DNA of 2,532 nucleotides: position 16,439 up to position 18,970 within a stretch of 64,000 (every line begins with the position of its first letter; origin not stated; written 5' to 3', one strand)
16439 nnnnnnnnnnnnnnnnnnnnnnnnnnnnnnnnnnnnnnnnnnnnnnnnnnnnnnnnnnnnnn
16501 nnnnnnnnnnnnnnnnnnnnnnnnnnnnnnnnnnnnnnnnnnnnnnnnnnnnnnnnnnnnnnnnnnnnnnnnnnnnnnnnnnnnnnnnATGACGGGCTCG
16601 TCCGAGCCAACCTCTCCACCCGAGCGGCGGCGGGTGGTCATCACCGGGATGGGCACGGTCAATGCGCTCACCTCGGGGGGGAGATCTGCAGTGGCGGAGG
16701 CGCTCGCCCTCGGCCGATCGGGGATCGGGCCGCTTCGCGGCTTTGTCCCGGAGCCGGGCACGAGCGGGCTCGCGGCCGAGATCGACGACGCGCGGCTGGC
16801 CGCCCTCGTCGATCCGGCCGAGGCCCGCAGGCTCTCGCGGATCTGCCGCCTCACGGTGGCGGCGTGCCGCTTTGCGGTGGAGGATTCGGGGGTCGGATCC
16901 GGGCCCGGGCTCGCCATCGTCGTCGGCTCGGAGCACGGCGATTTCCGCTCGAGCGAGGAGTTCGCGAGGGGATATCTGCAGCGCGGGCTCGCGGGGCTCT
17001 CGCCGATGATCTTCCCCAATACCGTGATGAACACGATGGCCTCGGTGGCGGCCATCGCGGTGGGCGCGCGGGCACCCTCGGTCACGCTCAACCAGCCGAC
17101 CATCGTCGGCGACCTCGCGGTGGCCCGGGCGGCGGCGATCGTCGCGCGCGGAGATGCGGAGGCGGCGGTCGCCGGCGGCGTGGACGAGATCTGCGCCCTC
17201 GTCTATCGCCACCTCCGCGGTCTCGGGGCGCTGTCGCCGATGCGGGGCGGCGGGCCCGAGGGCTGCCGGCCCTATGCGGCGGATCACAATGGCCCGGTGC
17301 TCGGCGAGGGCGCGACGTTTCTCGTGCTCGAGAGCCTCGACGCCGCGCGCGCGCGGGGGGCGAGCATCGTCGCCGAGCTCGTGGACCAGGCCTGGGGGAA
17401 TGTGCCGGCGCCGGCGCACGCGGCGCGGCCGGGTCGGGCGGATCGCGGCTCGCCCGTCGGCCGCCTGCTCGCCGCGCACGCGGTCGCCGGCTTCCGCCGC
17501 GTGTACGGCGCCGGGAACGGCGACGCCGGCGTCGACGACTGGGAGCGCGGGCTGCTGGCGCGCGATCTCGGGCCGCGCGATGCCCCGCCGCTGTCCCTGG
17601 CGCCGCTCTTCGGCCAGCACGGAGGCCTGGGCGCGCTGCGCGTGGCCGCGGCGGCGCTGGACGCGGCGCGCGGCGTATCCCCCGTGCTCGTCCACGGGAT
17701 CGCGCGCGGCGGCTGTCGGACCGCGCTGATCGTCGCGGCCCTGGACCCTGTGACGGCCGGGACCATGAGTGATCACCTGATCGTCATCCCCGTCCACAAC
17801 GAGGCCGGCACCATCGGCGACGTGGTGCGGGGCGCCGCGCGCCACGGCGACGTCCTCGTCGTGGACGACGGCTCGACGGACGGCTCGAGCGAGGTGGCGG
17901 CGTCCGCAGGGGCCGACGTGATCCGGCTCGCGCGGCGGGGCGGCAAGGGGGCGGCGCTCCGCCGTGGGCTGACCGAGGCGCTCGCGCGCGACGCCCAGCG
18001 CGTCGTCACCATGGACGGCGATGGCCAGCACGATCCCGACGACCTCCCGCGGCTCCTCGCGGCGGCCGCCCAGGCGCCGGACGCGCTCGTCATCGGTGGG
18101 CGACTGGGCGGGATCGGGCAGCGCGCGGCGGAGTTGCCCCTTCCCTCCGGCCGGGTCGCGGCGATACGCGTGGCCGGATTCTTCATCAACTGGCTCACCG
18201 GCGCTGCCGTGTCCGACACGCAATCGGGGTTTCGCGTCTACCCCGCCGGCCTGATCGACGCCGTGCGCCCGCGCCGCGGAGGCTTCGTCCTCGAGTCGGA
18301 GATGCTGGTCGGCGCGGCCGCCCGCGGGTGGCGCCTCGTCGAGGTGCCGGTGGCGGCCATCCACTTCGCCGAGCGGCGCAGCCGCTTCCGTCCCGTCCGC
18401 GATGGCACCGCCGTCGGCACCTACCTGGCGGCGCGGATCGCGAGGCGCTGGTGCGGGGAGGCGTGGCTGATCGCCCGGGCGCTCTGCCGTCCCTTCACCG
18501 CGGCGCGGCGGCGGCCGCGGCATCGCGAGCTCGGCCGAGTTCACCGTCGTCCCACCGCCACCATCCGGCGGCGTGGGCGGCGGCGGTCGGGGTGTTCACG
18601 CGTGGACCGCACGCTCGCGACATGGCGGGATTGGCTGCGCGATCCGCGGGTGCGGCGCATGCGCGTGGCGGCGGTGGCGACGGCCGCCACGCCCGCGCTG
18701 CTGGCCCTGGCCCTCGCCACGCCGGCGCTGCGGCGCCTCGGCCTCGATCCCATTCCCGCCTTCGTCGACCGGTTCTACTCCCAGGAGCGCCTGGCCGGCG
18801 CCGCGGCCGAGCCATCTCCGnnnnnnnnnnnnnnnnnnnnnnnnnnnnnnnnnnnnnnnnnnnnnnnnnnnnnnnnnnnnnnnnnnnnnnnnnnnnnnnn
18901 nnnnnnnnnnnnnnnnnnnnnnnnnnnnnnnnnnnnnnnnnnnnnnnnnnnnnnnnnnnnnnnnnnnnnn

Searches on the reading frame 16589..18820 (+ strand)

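Call 8: search_protein_families(library=pfam, proteins=[window:16589-18820:+])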
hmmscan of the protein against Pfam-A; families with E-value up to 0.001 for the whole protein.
window:16589-18820:+ (744 aa): 3 families
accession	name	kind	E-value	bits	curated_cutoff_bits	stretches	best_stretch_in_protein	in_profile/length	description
PF00109.32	ketoacyl-synt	-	1.2e-21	77.9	20.8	1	14-252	2-251/252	Beta-ketoacyl synthase, N-terminal domain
PF00535.33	Glycos_transf_2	-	5.9e-21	75.5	23.3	1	398-509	2-119/168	Glycosyl transferase family 2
PF13723.12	Ketoacyl-synt_2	-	5.2e-05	23.4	25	1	72-188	20-129/223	Beta-ketoacyl synthase, N-terminal domain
